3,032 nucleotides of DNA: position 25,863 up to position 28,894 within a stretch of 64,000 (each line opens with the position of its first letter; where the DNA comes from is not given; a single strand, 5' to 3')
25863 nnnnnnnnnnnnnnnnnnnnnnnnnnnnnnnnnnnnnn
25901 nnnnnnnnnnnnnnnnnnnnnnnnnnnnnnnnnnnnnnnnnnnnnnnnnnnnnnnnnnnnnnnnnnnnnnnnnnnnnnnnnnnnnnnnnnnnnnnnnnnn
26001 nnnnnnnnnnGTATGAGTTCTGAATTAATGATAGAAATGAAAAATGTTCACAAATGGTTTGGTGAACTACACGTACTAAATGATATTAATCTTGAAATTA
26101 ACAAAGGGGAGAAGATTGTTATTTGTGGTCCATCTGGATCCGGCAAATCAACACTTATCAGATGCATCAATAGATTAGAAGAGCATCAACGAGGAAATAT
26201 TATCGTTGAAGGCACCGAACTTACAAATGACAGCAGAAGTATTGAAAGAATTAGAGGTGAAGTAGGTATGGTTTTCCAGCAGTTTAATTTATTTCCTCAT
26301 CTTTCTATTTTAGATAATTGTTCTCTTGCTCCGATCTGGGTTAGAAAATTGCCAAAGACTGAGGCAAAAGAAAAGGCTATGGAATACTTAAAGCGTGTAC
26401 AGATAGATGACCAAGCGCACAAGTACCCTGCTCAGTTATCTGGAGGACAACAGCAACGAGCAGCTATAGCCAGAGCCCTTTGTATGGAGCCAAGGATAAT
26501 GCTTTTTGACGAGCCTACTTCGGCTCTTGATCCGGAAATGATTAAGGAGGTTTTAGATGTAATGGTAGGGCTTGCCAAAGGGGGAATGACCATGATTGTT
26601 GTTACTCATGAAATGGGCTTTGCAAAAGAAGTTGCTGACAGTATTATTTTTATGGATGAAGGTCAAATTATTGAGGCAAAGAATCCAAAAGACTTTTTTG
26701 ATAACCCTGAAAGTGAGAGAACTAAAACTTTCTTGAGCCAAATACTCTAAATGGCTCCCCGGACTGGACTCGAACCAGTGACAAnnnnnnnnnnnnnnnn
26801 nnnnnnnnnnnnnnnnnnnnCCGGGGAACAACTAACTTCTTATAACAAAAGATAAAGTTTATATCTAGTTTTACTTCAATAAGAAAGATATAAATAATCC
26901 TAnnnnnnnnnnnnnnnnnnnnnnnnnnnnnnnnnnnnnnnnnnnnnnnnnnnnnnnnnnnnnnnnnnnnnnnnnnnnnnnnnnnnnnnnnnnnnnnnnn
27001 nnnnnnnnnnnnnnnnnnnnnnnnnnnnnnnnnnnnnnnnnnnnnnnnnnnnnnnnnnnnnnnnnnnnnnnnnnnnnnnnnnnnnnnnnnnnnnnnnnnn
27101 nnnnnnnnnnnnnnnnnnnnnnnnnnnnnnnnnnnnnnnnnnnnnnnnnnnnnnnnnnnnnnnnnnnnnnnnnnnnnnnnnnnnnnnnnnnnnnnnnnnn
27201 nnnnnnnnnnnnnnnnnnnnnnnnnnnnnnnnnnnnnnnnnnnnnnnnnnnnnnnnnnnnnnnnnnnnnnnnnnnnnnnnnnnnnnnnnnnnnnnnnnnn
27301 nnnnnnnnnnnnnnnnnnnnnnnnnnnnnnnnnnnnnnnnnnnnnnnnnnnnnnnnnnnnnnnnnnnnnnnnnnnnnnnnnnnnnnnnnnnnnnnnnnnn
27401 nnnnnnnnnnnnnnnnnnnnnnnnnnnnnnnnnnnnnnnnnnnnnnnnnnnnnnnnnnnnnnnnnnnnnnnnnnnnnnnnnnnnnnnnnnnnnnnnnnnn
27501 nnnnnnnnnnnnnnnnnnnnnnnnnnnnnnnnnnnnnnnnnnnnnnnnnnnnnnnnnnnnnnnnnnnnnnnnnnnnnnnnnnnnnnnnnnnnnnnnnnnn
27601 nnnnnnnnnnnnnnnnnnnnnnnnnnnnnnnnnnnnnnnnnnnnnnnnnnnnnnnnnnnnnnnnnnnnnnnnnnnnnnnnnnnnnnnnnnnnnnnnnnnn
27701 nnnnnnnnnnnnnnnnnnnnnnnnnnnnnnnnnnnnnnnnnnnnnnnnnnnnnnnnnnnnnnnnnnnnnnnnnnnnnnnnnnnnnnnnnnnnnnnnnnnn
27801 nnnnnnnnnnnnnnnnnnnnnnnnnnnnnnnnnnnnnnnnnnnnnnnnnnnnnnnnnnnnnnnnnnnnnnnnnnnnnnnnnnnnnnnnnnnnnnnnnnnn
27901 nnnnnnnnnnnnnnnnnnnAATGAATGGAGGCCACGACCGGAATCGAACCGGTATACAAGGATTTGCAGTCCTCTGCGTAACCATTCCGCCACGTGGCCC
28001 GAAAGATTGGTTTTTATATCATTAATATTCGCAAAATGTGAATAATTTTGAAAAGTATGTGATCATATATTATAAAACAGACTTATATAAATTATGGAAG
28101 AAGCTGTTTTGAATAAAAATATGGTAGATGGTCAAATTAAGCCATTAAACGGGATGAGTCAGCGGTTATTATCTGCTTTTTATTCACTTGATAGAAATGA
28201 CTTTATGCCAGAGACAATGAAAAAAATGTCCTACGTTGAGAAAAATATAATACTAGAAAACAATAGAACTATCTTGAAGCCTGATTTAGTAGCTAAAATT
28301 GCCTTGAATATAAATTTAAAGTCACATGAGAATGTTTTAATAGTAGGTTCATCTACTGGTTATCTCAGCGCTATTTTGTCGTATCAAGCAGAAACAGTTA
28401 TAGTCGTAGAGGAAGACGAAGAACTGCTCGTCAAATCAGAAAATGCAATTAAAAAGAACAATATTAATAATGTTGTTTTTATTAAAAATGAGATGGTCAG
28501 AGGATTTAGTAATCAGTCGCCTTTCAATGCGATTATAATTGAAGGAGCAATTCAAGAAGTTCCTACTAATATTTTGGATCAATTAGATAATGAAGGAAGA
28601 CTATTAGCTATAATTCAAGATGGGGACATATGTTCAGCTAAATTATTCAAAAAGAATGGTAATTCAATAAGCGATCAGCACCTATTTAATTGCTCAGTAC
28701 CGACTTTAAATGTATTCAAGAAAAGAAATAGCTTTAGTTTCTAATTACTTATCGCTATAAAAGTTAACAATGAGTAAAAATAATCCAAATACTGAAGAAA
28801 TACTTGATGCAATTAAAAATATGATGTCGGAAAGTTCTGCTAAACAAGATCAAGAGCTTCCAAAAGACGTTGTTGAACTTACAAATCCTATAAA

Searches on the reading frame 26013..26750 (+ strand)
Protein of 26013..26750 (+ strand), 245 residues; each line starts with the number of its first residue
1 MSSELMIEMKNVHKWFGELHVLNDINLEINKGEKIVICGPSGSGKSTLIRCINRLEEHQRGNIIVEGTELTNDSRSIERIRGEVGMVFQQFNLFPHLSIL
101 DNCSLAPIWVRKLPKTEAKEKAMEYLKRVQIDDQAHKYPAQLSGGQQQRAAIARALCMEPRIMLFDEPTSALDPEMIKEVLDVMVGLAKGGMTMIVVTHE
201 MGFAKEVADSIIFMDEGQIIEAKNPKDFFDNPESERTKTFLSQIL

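Call 82: search_protein_families(library=pfam, proteins=[window:26013-26750:+], max_evalue=0.00001)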
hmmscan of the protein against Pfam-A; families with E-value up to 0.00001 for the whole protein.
window:26013-26750:+ (245 aa): 4 families
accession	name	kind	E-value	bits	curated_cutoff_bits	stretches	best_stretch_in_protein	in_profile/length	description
PF00005.33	ABC_tran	-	4.6e-40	137.8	25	1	22-170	1-137/137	ABC transporter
PF13304.12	AAA_21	-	2e-11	44.9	27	1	139-201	235-300/304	AAA domain, putative AbiEii toxin, Type IV TA system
PF02463.25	SMC_N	-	3.2e-07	30.5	40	1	34-211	26-208/220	RecF/RecN/SMC N terminal domain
PF09818.15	ABC_ATPase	-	2.5e-06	27.2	23.2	0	140-221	156-253/283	P-loop domain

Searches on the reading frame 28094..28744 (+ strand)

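Call 83: search_protein_families(library=pfam, proteins=[window:28094-28744:+], max_evalue=0.01)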
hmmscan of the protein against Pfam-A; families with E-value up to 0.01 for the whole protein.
window:28094-28744:+ (216 aa): 5 families
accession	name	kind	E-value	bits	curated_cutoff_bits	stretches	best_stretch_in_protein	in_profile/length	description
PF01135.25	PCMT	-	3.4e-32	112.4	20.3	1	20-195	16-195/210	Protein-L-isoaspartate(D-aspartate) O-methyltransferase (PCMT)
PF13847.12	Methyltransf_31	-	9e-05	22.6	27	1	76-158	2-89/145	Methyltransferase domain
PF00398.26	RrnaAD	-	0.00026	20.6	24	1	63-122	16-75/263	Ribosomal RNA adenine dimethylase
PF05175.20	MTS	-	0.0012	18.9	23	1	75-149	29-104/170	Methyltransferase small domain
PF13649.12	Methyltransf_25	-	0.0036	18.4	27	1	81-159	1-80/97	Methyltransferase domain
